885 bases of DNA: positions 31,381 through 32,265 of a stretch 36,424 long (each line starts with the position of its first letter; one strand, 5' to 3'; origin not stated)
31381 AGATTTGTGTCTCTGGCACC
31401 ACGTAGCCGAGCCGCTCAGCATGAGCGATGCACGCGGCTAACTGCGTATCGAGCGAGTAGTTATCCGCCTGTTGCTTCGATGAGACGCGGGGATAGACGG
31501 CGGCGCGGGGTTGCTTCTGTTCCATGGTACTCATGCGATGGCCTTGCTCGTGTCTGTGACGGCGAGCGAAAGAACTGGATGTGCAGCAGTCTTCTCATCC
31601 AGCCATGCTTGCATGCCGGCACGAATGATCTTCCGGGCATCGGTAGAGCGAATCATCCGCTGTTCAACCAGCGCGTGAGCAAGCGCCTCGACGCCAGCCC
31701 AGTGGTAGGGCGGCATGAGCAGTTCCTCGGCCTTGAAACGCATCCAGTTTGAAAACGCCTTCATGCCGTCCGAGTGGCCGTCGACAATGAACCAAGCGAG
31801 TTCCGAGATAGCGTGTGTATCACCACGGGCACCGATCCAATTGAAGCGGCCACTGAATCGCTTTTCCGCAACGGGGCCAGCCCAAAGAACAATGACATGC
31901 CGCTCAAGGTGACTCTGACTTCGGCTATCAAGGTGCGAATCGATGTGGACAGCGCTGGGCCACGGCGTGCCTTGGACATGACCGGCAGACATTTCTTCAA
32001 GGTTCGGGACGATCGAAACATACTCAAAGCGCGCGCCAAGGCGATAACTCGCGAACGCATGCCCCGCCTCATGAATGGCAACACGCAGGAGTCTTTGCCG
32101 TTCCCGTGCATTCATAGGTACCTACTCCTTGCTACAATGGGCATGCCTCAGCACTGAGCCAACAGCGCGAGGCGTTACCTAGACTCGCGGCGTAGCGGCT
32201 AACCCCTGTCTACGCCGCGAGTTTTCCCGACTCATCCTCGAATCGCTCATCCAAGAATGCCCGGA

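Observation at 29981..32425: HTH - metallopeptidase - integrase module built like ImmR/ImmA/Int, but with an FtsH-type (M41-like) peptidase and a serine integrase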

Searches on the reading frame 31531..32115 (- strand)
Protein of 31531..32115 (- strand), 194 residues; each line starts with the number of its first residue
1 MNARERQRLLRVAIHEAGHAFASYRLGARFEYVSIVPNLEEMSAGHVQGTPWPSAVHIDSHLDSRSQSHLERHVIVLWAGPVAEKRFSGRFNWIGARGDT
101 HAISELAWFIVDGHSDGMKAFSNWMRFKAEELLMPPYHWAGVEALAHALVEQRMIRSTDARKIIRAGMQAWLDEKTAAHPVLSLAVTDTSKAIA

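Call 5: search_protein_families(library=pfam, proteins=[window:31531-32115:-], max_evalue=0.1)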
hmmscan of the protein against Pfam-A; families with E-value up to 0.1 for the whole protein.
window:31531-32115:- (194 aa): 3 families
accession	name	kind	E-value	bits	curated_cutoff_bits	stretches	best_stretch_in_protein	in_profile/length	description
PF01434.24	Peptidase_M41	-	9.8e-06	26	29.9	1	10-112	9-103/191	Peptidase family M41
PF13398.12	Peptidase_M50B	-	0.0013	18.9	26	1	8-38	21-51/201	Peptidase M50B-like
PF02163.28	Peptidase_M50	-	0.0078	16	27.2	1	11-83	9-88/221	Peptidase family M50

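Call 6: search_protein_families(library=phrogs, proteins=[window:31531-32115:-], max_evalue=0.01)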
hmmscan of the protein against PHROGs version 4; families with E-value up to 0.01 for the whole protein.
window:31531-32115:- (194 aa): 0 families

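Call 7: search_protein_families(library=ncbifam, proteins=[window:31531-32115:-], max_evalue=0.01)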
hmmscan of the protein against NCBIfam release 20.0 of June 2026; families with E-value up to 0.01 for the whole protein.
window:31531-32115:- (194 aa): 1 family
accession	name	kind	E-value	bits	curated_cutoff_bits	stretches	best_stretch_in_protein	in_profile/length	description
TIGR01241.2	FtsH_fam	equivalog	0.00025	19.9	600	1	11-123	420-522/598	ATP-dependent zinc metalloprotease FtsH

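Call 9: search_solved_structures(query=window:31531-32115:-, max_evalue=1, show_alignments=2)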
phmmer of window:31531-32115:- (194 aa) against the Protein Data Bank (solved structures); distinct sequences matched with E-value up to 1: 3.
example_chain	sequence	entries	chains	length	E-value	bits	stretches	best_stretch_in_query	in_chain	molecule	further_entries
2di4_A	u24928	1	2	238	0.04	16.6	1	11-112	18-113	Cell division protein ftsH homolog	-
7ned_A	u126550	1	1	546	0.25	14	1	86-191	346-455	Urocanate hydratase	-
6ls0_H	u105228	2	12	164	0.93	12.2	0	115-133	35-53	Ferritin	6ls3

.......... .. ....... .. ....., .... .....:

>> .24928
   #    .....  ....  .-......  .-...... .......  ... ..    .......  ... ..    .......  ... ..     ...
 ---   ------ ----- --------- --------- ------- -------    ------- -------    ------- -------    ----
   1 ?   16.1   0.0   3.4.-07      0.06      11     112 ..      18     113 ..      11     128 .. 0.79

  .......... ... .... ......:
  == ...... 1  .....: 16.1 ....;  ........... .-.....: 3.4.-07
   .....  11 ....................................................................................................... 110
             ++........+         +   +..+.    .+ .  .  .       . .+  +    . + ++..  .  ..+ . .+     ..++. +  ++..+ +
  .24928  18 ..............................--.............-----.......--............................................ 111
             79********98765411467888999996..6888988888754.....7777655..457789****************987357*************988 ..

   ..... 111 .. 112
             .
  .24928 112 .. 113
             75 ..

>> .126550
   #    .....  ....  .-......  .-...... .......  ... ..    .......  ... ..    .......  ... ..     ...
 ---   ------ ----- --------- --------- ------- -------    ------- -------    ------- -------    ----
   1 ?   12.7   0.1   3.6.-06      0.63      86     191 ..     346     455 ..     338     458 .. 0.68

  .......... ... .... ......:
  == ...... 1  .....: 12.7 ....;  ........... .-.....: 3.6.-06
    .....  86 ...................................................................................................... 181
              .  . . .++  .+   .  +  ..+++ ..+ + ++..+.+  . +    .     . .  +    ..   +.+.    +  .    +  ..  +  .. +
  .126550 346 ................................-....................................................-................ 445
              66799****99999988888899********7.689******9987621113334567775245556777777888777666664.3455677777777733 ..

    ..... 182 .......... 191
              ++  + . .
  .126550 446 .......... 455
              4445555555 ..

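Call 10: find_homologous_proteins(query=window:31531-32115:-)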
Query window:31531-32115:- (194 aa): 3 proteins with E <= 0.001 among 117 candidates.
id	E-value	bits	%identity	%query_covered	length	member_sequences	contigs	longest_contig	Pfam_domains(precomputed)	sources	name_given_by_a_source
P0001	2.4e-125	433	100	100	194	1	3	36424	PF01434.25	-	-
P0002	1.5e-30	124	38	91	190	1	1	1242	PF01434.25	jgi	jgi:ATP-dependent Zn protease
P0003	3.5e-21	94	38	87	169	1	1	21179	PF01434.25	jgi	jgi:ATP-dependent Zn protease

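Call 12: find_encoding_contigs(protein=P0003, flank=10000)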
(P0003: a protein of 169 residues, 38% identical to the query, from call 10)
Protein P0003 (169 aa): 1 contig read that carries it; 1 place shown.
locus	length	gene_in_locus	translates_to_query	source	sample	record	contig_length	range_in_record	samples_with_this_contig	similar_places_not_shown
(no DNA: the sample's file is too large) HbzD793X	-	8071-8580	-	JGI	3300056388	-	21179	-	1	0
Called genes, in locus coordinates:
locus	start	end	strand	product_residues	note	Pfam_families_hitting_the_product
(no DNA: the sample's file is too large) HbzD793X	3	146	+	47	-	?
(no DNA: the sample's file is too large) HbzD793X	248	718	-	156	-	PF01904:DUF72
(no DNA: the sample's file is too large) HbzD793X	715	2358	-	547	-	PF00239:Resolvase, PF07508:Recombinase (weak), PF13408:Zn_ribbon_recom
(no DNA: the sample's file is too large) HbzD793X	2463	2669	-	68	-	-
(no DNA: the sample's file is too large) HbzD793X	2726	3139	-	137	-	PF15919:HicB_lk_antitox, PF21748:UPF0150 (weak), PF05534:HicB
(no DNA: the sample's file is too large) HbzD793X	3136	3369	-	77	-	PF07927:HicA_toxin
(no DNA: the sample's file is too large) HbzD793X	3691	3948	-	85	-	-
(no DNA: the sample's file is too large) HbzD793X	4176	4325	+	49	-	-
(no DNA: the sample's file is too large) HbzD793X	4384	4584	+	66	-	-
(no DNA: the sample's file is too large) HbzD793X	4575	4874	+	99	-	-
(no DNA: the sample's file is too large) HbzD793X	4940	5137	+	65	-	-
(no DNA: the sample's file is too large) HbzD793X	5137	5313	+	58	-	-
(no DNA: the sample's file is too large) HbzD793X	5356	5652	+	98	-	-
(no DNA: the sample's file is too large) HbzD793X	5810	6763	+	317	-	PF00589:Phage_integrase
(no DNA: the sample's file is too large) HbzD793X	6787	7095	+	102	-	-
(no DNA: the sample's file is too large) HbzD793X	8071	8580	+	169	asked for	PF01434:Peptidase_M41 (weak)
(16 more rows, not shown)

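Call 13: find_encoding_contigs(protein=P0001, flank=10000)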
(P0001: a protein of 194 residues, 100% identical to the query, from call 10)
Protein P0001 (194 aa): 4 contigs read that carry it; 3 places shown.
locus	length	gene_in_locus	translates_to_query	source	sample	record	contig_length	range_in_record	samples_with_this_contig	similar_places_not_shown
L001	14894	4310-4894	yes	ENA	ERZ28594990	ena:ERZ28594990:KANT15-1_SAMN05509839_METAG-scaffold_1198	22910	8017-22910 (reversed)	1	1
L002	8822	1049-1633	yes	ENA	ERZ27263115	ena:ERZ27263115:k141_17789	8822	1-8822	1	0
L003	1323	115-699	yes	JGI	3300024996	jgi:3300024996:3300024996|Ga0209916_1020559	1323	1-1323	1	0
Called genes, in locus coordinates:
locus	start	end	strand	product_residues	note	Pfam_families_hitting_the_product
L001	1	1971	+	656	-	?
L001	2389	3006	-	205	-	-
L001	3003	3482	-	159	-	-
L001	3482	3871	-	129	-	-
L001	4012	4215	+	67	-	PF21531:Rv2175c_wHTH (weak), PF12728:HTH_17, PF13384:HTH_23 (weak)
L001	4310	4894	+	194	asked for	PF01434:Peptidase_M41 (faint)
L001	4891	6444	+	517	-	PF00239:Resolvase, PF07508:Recombinase, PF13408:Zn_ribbon_recom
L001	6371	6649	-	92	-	-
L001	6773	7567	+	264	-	-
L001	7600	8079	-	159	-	PF03476:MOSC_N (weak), PF03473:MOSC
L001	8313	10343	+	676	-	PF13520:AA_permease_2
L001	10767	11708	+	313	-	PF00701:DHDPS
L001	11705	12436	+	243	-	PF01113:DapB_N, PF05173:DapB_C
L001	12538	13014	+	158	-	PF06983:3-dmu-9_3-mt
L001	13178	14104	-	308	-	PF06500:FrsA-like (weak), PF01738:DLH (faint), PF02129:Peptidase_S15 (weak), PF12697:Abhydrolase_6, PF12146:Hydrolase_4, PF00326:Peptidase_S9 (weak), PF08840:BAAT_C (faint)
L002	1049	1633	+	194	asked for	PF01434:Peptidase_M41 (faint)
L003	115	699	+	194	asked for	PF01434:Peptidase_M41 (faint)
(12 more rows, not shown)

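Call 20: search_protein_families(library=padloc, proteins=[window:31531-32115:-], max_evalue=0.01)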
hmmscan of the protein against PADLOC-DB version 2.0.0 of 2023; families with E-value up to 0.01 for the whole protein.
window:31531-32115:- (194 aa): 0 families

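Call 24: find_homologous_proteins(query=A1, max_evalue=0.001)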
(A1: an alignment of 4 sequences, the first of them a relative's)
Query A1 (4 sequences) (194 aa, profile of the alignment): 2414 proteins with E <= 0.001 among 8000 candidates; the best 120 are listed.
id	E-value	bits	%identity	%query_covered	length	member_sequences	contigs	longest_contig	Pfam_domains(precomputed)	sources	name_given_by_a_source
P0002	1.6e-84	300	38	91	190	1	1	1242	PF01434.25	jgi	jgi:ATP-dependent Zn protease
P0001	6.3e-84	299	100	100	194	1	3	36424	PF01434.25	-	-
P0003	6.3e-73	263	38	87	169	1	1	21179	PF01434.25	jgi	jgi:ATP-dependent Zn protease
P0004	3.4e-68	247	25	91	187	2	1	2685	-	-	-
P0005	8.7e-46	174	41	85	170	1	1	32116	PF13398.13,PF01434.25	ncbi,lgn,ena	-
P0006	1.1e-45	174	33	90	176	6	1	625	PF01434.25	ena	-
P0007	4.1e-45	172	33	90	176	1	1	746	PF01434.25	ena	-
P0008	9.3e-45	171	32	90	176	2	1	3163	PF01434.25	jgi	jgi:hypothetical protein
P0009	1.4e-43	167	37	85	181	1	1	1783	PF01434.25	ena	-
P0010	7.7e-43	165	38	89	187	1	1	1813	PF01434.25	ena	-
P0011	9.8e-43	164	35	89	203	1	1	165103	PF01434.25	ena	-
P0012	1.1e-42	164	33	82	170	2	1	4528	PF01434.25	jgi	-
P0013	2.5e-42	163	34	91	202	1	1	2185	PF01434.25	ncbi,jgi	jgi:ATP-dependent Zn protease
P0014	3.4e-42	163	40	83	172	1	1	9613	PF01434.25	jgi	-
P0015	5.9e-42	162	38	89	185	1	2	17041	PF01434.25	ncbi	-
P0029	1.2e-38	151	37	90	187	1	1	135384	PF01434.25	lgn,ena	-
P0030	1.3e-38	151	35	84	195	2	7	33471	PF01434.25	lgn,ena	-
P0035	1.5e-37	147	37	89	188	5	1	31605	PF01434.25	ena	-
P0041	2.6e-37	147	39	84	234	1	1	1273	-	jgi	jgi:hypothetical protein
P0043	3.7e-37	146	36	90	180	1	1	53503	PF01434.25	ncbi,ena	-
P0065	1.4e-35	141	34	82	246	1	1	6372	PF01434.25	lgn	-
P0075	5.8e-35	139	35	81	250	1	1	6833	PF01434.25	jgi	-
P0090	7.2e-34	135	35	92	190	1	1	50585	PF01434.25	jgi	jgi:ATP-dependent Zn protease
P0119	3.7e-32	130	32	80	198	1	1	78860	PF01434.25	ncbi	ncbi:MAG: hypothetical protein ABR529_06775 [Actinomycetota bacterium]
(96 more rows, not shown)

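Call 27: find_related_loci(query=A2, collection=genome_contigs, flank=6000)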
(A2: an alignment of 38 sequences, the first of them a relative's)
Query A2 (194 aa) in genome_contigs; peptide patterns used: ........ (x = any residue, [..] = any of these).
600 stretches matched a pattern (row limit reached: there are more); 12 encode a relative of the query (tblastn E <= 1e-3); 12 distinct loci.
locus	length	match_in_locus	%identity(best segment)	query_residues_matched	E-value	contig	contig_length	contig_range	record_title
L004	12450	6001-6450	26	7-168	7e-14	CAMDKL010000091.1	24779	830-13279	MAG: Pirellula staleyi DSM 6068 isolate ZH-13nov19-202 genome assembly, contig: ZH-13nov19-C2871, whole genome shotgun s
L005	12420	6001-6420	30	12-163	1e-11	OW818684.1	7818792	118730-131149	metagenome genome assembly, chromosome: 1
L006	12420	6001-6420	27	10-161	2e-10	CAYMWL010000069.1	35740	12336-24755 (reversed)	MAG TPA_asm: uncultured Pirellulaceae bacterium isolate SRP287051_co2_180 genome assembly, contig: NODE_2542_length_3574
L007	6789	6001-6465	28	8-169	3e-10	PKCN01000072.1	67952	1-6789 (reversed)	MAG: Planctomycetaceae bacterium isolate Plancto7 c_000000000072, whole genome shotgun sequence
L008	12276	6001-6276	32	12-111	1e-7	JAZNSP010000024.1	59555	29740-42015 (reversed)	MAG: Acutalibacteraceae bacterium isolate T1900044809_TS20190275.MAGScoT_cleanbin_000006 SGB_2769_k141_110946, whole gen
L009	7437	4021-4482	26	13-169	4e-7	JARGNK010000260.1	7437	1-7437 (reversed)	MAG: Rubripirellula sp. isolate bin_ak_oxhcr2.033 NODE_4530_length_7437_cov_5.589542, whole genome shotgun sequence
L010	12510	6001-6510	29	8-180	4e-7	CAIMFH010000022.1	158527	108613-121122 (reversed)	MAG: uncultured Schlesneria sp. isolate Umea_bin-10000 genome assembly, contig: bin-10000:022/204, whole genome shotgun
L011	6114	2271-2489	36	5-85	1e-6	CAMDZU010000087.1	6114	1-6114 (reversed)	MAG: uncultured Clostridia bacterium isolate SRR11489787_bin.66_metaWRAP_v1.3_MAG genome assembly, contig: ERZ11466701.1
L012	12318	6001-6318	30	12-125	1e-5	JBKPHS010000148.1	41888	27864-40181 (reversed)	MAG: Actinomycetota bacterium isolate HAY_GB_MAG_00004 HAY_GB_000000243841, whole genome shotgun sequence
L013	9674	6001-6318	34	1-117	3e-5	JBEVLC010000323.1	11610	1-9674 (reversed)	MAG: Baekduia sp. isolate T4R2BO.21.metabat2 T4R2BO.21.metabat2_k133_5857632, whole genome shotgun sequence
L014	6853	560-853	29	5-111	2e-5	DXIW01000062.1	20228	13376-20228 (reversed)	MAG TPA_asm: Candidatus Acutalibacter stercorigallinarum isolate ChiGjej2B2-2649 ChiGjej2B2M5__C692306_L20228_SAMN080098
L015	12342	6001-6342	30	5-135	4e-5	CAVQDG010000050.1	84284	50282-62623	MAG: uncultured cyanobacterium isolate MFD02581.bin.2.179 genome assembly, contig: contig_30180, whole genome shotgun se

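Call 28: find_related_loci(query=A2, collection=viral_contigs, flank=6000)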
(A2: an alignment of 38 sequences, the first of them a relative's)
Query A2 (194 aa) in viral_contigs; peptide patterns used: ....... (x = any residue, [..] = any of these).
432 stretches matched a pattern; 34 encode a relative of the query (tblastn E <= 1e-3); 34 distinct loci.
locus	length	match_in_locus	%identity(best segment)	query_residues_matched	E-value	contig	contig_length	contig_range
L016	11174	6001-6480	36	4-165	1e-25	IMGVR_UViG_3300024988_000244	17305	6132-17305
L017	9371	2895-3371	34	7-164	6e-22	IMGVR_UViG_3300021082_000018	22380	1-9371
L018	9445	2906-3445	31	5-184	1e-19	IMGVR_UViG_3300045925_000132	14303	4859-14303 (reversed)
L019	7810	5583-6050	30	9-163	1e-13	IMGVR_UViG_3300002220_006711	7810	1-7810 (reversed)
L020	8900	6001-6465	29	12-168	1e-8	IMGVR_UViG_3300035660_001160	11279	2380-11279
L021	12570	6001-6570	27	6-179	3e-8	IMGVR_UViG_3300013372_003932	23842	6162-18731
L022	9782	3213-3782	27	6-179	3e-8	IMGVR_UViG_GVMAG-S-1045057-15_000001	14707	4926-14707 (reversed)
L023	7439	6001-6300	34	10-103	6e-8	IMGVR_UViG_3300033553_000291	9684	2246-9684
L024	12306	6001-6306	34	7-111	8e-8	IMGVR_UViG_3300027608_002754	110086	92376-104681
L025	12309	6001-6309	34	5-111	2e-7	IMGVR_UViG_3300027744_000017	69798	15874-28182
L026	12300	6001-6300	33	1-111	5e-7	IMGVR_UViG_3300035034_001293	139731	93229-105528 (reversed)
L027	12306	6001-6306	36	7-111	2e-6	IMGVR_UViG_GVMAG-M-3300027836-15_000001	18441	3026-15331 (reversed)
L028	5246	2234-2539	33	7-111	4e-6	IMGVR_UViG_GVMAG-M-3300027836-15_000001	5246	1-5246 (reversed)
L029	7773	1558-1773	34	6-87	6e-6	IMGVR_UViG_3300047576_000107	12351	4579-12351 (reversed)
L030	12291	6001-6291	33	12-111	7e-6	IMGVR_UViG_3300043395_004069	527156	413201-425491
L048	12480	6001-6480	26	9-164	8e-5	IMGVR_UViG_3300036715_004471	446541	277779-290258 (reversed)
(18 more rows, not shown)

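Call 29: find_encoding_contigs(protein=P0005, flank=8000, max_places=2)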
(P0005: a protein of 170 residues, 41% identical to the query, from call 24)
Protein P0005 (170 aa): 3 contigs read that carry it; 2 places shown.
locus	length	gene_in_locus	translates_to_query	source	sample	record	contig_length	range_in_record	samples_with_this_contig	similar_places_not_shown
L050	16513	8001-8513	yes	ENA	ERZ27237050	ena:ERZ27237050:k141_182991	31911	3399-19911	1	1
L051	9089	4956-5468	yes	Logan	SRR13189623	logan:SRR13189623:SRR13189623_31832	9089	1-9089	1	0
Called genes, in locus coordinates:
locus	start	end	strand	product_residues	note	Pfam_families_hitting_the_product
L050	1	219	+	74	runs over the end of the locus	-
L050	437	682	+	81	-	PF15919:HicB_lk_antitox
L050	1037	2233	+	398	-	PF01921:tRNA-synt_1f (faint), PF01406:tRNA-synt_1e, PF09334:tRNA-synt_1g, PF00133:tRNA-synt_1, PF09334:tRNA-synt_1g (weak), PF09190:DALR_2 (weak)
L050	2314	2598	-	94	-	-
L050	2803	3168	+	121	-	PF04851:ResIII (weak), PF00270:DEAD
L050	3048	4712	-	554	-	PF00239:Resolvase, PF07508:Recombinase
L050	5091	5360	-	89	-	-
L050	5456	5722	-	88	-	-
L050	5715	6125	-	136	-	PF00717:Peptidase_S24 (weak)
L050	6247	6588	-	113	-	PF12728:HTH_17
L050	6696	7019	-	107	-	-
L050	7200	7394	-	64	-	PF12728:HTH_17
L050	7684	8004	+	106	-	-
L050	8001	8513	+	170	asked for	PF01434:Peptidase_M41, PF13398:Peptidase_M50B (weak)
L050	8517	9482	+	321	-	PF00589:Phage_integrase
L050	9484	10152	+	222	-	-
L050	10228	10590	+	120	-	-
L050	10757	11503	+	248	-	PF25164:CoiA_N, PF06054:CoiA_nuc (faint)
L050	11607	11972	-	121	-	PF13744:HTH_37 (weak), PF13560:HTH_31, PF01381:HTH_3, PF13443:HTH_26 (weak)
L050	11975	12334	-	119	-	PF05973:Gp49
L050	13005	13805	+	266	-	-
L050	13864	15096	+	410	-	-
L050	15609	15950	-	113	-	-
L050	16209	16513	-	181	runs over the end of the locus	PF09851:SHOCT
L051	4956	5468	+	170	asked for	PF01434:Peptidase_M41, PF13398:Peptidase_M50B (weak)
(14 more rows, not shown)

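Call 30: find_encoding_contigs(protein=P0011, flank=8000, max_places=2)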
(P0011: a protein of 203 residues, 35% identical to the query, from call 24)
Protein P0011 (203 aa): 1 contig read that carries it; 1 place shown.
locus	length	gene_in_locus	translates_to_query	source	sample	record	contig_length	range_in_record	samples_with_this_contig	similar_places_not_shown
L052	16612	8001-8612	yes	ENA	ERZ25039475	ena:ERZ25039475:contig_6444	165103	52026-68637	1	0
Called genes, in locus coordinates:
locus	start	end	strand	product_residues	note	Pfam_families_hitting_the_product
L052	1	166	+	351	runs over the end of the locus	PF09861:Lar_N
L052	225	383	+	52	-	-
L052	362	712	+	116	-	-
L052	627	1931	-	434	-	PF22848:ASD1_dom, PF06964:Alpha-L-AF_C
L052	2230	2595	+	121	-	-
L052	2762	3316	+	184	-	-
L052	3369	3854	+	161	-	-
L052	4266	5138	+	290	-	-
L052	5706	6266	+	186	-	PF00370:FGGY_N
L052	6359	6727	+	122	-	-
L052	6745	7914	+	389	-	PF16257:UxaE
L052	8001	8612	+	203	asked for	PF01434:Peptidase_M41 (weak)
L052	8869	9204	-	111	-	PF00198:2-oxoacid_dh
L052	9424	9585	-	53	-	PF00198:2-oxoacid_dh (weak)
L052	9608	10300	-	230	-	PF00364:Biotin_lipoyl, PF25997:BSH_YhbJ (faint), PF02817:E3_binding (faint)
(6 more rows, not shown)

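Call 31: find_encoding_contigs(protein=P0029, flank=8000, max_places=2)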
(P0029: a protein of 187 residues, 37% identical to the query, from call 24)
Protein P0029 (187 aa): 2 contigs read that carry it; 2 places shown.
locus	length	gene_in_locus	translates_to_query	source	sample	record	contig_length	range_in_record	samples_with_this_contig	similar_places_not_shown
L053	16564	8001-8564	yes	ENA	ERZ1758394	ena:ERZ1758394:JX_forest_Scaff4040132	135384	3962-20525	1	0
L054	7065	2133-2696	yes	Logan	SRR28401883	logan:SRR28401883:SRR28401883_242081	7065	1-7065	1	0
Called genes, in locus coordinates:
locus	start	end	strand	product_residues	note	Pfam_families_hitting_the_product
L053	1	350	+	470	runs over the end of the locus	PF00364:Biotin_lipoyl, PF25997:BSH_YhbJ (faint), PF02817:E3_binding, PF00198:2-oxoacid_dh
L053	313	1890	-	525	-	PF00239:Resolvase, PF07508:Recombinase, PF13408:Zn_ribbon_recom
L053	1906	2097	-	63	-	-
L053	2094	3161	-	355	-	-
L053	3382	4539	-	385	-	PF04981:NMD3 (faint)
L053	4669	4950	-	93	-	-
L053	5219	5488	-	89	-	-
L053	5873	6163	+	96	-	-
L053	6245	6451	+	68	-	-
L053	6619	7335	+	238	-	-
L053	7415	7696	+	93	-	-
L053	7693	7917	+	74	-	-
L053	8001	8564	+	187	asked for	PF01434:Peptidase_M41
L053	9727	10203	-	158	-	-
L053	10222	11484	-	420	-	PF02661:Fic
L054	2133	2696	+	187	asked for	PF01434:Peptidase_M41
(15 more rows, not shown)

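Call 32: find_encoding_contigs(protein=P0043, flank=8000, max_places=2)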
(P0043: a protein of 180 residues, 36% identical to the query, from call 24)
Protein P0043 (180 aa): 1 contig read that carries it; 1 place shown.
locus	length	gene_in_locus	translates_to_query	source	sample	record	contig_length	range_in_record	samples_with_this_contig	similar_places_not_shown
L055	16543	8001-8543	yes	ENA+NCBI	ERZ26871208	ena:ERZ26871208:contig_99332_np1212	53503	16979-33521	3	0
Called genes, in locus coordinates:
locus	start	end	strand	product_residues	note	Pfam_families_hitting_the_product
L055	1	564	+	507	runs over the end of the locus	-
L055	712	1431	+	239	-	PF01610:DDE_Tnp_ISL3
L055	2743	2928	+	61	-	-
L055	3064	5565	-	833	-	PF00884:Sulfatase, PF16347:SGSH_C (weak)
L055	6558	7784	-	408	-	PF00817:IMS, PF11799:IMS_C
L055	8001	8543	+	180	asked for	PF01434:Peptidase_M41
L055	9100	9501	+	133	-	-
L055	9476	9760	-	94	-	-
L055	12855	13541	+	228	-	PF07394:DUF1501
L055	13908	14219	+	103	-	PF07394:DUF1501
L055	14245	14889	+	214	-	-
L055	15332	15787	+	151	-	-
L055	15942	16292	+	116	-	-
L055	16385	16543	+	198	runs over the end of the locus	-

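Call 33: search_protein_representatives(alignment_id=A1)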
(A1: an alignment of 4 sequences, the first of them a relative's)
Query: 4 sequences, 187 profile positions. Proteins with E-value up to 0.001 (for the whole library): 11288; up to 1e-10: 3857; up to 1e-30: 334. The best 150 are listed.
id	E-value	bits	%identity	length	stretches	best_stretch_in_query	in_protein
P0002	5.2e-85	300.4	-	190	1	1-186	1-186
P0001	2.0e-84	298.6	-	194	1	1-187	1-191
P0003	2.0e-73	262.7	-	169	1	1-169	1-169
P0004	1.1e-68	247.2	-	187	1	9-187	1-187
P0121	1.5e-46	175.1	-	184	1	6-176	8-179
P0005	2.8e-46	174.2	-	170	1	1-164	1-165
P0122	1.9e-44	168.2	-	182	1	6-169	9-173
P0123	2.1e-44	168.0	-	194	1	11-184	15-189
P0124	2.8e-44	167.6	-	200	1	1-169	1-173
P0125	4.3e-43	163.8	-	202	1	4-169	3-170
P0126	8.9e-43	162.7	-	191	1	9-180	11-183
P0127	9.5e-43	162.7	-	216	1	7-171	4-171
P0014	1.1e-42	162.5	-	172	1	6-164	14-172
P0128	2.6e-42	161.2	-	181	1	1-172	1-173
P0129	3.2e-42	160.9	-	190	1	3-173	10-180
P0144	1.1e-39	152.7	-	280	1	3-179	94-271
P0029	3.7e-39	150.9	-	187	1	4-172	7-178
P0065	4.4e-36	140.9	-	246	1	9-167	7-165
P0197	5.1e-36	140.7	-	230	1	4-170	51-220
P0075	1.9e-35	138.9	-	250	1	8-163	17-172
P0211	2.6e-35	138.4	-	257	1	10-169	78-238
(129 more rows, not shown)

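Call 40: search_dna_similar(query=window:31531-32115:-, collection=phages, mode=protein, max_evalue=0.001, max_rows=30)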
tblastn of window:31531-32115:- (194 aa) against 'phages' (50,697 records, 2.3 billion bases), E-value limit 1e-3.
No match.

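Call 41: search_dna_similar(query=window:31531-32115:-, collection=plasmids, mode=protein, max_evalue=0.001, max_rows=30)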
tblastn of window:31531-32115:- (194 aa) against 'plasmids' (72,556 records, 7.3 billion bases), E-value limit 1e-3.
No match.
